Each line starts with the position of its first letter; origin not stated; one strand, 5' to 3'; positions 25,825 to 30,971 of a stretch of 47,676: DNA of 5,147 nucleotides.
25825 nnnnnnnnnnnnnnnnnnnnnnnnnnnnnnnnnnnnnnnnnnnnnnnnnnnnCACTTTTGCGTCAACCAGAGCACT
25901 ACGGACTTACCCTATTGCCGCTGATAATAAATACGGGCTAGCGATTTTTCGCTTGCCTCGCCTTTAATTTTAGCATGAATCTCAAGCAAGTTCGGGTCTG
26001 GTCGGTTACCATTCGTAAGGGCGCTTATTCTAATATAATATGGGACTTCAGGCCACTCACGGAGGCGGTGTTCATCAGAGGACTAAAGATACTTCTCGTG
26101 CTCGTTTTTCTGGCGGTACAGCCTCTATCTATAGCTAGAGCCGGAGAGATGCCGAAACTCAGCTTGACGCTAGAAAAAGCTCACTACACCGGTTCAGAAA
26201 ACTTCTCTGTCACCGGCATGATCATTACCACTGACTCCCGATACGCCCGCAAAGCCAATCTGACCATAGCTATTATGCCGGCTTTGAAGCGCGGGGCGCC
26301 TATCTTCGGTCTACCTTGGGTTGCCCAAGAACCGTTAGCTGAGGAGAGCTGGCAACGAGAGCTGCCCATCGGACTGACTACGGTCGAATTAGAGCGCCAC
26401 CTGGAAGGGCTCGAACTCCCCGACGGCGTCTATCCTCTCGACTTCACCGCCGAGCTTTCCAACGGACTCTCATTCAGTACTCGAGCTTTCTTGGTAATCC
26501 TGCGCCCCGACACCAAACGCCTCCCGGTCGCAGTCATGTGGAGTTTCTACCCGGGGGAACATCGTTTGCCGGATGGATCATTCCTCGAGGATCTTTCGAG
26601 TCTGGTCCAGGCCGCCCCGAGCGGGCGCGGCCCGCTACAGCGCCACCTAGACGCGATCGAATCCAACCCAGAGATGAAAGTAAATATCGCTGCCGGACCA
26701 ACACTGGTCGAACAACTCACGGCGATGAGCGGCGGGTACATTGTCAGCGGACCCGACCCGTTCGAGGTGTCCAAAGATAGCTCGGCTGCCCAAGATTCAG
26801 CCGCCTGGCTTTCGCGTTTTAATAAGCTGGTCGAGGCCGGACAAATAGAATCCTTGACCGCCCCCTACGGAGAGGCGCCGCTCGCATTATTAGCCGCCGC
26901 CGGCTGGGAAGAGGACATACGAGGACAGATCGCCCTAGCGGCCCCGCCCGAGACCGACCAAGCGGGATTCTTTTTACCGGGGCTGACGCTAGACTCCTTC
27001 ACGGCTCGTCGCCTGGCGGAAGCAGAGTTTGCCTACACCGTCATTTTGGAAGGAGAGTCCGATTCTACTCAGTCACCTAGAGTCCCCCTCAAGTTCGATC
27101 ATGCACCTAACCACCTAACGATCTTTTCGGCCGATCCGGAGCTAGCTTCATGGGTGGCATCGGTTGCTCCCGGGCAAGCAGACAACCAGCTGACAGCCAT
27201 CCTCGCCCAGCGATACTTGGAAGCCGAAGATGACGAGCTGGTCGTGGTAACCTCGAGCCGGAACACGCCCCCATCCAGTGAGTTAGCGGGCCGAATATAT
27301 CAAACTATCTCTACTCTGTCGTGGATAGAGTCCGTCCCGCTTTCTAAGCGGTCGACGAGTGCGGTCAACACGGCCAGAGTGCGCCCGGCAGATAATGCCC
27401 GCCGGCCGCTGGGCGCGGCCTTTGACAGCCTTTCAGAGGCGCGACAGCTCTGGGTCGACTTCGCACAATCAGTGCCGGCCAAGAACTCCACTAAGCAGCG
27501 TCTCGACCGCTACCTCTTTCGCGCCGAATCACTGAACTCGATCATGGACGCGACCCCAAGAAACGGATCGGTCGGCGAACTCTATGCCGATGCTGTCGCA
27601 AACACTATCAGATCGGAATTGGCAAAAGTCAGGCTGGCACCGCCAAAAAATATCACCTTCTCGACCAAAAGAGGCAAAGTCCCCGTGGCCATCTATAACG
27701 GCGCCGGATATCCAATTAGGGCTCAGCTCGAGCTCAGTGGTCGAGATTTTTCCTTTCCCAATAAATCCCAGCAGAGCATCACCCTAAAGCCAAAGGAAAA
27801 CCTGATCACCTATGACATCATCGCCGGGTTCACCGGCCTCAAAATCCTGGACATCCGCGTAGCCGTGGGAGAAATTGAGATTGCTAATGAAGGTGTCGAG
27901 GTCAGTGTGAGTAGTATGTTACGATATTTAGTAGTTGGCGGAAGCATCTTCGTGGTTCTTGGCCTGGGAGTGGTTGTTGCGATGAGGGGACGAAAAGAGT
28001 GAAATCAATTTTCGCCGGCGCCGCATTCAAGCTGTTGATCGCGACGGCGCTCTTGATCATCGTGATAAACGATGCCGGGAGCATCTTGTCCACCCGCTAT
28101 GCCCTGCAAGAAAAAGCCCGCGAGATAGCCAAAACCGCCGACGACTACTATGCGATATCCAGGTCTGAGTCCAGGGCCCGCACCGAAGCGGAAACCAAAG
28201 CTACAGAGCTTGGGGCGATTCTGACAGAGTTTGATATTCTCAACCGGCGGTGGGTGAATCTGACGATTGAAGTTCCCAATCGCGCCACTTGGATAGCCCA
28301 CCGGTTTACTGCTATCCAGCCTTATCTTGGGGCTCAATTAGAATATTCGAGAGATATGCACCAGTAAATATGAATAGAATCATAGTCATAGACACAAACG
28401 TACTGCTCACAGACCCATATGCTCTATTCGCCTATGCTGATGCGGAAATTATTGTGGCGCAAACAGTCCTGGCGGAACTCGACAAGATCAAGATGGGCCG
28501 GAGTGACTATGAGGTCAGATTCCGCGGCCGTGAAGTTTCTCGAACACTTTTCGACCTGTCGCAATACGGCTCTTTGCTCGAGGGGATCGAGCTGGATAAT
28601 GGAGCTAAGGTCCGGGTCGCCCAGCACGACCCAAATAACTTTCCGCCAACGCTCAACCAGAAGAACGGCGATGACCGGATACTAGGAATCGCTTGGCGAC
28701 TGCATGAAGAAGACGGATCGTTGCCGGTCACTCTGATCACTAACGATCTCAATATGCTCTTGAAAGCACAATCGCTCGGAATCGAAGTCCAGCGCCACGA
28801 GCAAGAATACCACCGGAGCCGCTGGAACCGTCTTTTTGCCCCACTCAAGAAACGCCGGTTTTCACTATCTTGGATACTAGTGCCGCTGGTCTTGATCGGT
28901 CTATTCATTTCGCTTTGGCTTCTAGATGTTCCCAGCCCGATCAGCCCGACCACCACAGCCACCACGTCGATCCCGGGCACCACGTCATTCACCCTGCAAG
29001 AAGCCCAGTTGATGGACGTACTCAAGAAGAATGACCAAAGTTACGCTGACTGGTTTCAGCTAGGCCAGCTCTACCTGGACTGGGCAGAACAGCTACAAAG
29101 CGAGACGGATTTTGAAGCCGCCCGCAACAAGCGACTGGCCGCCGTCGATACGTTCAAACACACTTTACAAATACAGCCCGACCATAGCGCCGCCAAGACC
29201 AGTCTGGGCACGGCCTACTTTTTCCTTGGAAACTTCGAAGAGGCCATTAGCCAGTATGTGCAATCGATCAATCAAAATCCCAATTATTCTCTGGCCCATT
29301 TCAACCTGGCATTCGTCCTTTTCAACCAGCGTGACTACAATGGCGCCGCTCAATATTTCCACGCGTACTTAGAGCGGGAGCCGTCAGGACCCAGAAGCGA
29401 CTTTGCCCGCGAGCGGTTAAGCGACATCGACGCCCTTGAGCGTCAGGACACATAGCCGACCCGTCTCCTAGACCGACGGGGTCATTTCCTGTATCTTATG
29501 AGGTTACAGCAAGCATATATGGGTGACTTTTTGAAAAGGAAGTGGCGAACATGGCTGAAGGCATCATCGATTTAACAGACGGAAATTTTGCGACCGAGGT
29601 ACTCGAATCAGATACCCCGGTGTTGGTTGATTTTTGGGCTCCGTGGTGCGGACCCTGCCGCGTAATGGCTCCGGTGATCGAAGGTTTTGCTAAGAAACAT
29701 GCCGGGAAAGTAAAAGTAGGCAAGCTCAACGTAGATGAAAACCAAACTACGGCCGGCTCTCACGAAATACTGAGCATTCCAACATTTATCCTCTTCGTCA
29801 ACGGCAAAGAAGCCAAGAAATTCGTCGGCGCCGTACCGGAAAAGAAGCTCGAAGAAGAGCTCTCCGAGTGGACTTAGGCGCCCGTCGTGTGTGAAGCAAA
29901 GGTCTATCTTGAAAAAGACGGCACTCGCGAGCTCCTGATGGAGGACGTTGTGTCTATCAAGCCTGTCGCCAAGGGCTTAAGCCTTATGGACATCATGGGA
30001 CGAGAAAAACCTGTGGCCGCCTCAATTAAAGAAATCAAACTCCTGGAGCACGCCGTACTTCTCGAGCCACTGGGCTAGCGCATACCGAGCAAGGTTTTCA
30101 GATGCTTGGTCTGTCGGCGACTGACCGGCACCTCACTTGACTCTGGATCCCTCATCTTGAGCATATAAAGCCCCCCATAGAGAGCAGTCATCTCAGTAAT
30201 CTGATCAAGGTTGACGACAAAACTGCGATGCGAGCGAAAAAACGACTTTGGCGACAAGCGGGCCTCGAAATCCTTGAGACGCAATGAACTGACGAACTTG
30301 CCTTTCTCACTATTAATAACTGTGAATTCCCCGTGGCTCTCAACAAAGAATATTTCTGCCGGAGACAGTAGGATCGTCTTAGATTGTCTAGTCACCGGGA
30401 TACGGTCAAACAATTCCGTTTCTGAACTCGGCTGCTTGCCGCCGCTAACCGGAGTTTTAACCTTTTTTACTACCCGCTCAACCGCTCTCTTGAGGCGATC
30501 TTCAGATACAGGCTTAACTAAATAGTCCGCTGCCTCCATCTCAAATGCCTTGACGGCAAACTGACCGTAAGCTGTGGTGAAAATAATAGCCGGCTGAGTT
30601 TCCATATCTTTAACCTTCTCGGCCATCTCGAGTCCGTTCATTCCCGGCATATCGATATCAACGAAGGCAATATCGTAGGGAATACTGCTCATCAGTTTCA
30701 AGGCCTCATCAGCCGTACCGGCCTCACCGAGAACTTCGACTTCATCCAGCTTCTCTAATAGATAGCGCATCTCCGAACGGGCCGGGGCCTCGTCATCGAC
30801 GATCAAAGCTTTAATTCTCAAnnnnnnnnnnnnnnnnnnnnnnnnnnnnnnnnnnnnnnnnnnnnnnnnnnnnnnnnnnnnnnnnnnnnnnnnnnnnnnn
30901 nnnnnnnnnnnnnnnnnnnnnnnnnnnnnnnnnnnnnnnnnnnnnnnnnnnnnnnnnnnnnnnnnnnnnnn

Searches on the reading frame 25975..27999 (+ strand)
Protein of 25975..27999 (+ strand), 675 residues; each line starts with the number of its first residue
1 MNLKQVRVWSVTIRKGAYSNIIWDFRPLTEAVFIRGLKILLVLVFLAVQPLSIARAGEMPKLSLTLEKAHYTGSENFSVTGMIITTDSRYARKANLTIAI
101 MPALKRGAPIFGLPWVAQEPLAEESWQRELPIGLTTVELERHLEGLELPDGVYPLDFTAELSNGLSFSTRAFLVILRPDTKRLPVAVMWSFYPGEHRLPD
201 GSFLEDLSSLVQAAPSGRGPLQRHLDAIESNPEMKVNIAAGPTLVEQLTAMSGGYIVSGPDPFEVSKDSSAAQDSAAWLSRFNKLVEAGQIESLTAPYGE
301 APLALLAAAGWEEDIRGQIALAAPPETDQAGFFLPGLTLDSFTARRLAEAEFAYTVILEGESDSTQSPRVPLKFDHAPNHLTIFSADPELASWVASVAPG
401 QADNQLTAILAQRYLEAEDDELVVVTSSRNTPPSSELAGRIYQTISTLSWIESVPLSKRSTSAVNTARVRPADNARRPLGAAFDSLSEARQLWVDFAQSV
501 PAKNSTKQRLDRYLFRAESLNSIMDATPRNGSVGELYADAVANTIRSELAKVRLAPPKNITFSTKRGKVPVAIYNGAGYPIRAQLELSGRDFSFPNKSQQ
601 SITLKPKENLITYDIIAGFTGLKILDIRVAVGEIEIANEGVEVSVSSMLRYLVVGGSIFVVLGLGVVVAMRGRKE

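Call 25: search_protein_families(library=pfam, proteins=[window:25975-27999:+], max_evalue=0.0001)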
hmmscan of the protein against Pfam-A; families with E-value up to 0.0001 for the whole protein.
window:25975-27999:+ (675 aa): 2 families
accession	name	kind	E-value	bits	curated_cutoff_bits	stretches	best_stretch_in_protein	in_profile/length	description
PF19516.4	DUF6049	-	7.6e-07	28.6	30.1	1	377-607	377-629/708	Family of unknown function (DUF6049)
PF03065.20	Glyco_hydro_57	-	4.3e-05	23.4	21.2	1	221-363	56-176/291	Glycosyl hydrolase family 57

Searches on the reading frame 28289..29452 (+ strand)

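Call 25: search_protein_families(library=pfam, proteins=[window:28289-29452:+], max_evalue=0.0001)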
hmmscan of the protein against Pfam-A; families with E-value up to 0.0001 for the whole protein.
window:28289-29452:+ (388 aa): 15 families
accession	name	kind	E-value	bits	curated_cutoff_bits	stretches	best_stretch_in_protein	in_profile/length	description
PF13638.12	PIN_4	-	3.2e-22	79.7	21.9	1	32-169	1-130/132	PIN domain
PF00515.34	TPR_1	-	8.9e-12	44.7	27.8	0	303-333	4-34/34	Tetratricopeptide repeat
PF07719.23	TPR_2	-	9.4e-11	41.4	27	0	335-365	2-32/34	Tetratricopeptide repeat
PF13432.12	TPR_16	-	1.6e-10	41.7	32.7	1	306-368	3-65/65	Tetratricopeptide repeat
PF13431.12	TPR_17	-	2.5e-10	40.3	24.4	0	323-353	2-32/34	Tetratricopeptide repeat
PF14559.12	TPR_19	-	6.5e-09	36.4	25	1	314-368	5-59/68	Tetratricopeptide repeat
PF13414.12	TPR_11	-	1.3e-08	34.9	26.8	1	307-347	1-41/42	TPR repeat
PF13181.12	TPR_8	-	3.6e-08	33.4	25.7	0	305-333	6-34/34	Tetratricopeptide repeat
PF13371.12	TPR_9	-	4.9e-07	30.1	35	0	338-377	33-72/73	Tetratricopeptide repeat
PF13428.12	TPR_14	-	1.3e-06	28.9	23.5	0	304-341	5-42/44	Tetratricopeptide repeat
PF24575.1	TPR_Slam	-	1.7e-06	28.8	35.2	1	314-357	61-104/104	Surface lipoprotein assembly modifier, N-terminal TPR repeats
PF23914.1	TPR_CcmH_CycH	-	2.1e-05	24.9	42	0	279-363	63-150/158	Cytochrome c-type biogenesis protein H TPR domain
PF13174.12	TPR_6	-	5e-05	24.1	26.3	0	336-365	2-31/33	Tetratricopeptide repeat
PF13424.12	TPR_12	-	7.6e-05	23.3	30.1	0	276-328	20-73/77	Tetratricopeptide repeat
PF13374.12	TPR_10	-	7.6e-05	23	27.5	0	339-358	7-26/42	Tetratricopeptide repeat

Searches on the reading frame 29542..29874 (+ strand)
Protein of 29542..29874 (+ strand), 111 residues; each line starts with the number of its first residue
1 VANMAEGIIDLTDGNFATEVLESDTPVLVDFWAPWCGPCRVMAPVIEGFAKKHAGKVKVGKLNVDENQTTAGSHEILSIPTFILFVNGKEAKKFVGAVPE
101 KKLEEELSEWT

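Call 61: search_protein_families(library=pfam, proteins=[window:29542-29874:+], max_evalue=0.01)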
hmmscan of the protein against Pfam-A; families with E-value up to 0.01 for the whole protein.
window:29542-29874:+ (111 aa): 7 families
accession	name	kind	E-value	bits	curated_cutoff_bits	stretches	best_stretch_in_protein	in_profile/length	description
PF00085.26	Thioredoxin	-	5e-32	110.4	23.5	1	9-108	3-102/103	Thioredoxin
PF13098.12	Thioredoxin_2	-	1.3e-07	32.3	27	1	23-107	4-104/104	Thioredoxin-like domain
PF08534.16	Redoxin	-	3.8e-05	23.9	26.6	1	25-69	29-75/148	Redoxin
PF13905.12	Thioredoxin_8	-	7.5e-05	23.4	27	1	25-68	2-47/94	Thioredoxin-like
PF14595.12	Thioredoxin_9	-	0.00026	21.3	25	1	31-100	48-119/129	Thioredoxin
PF13899.12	Thioredoxin_7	-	0.0016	18.9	27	1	21-43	14-36/83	Thioredoxin-like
PF00578.27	AhpC-TSA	-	0.003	17.9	26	1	23-85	24-88/124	AhpC/TSA family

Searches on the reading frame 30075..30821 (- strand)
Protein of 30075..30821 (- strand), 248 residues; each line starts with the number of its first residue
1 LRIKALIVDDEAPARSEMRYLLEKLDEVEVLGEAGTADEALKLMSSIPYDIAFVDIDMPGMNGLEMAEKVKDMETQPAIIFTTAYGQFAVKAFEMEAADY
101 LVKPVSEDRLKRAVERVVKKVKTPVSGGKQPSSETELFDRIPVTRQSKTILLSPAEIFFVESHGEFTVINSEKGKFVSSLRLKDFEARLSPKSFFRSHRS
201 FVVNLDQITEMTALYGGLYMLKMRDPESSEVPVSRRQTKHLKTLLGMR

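Call 25: search_protein_families(library=pfam, proteins=[window:30075-30821:-], max_evalue=0.0001)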
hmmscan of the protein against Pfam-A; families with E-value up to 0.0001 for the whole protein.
window:30075-30821:- (248 aa): 2 families
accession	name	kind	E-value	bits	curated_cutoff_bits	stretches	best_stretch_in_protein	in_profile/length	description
PF00072.30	Response_reg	-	1.1e-23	84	30.2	1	6-114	2-110/111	Response regulator receiver domain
PF04397.21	LytTR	-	3.5e-23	82.1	22.6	1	148-245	2-97/98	LytTr DNA-binding domain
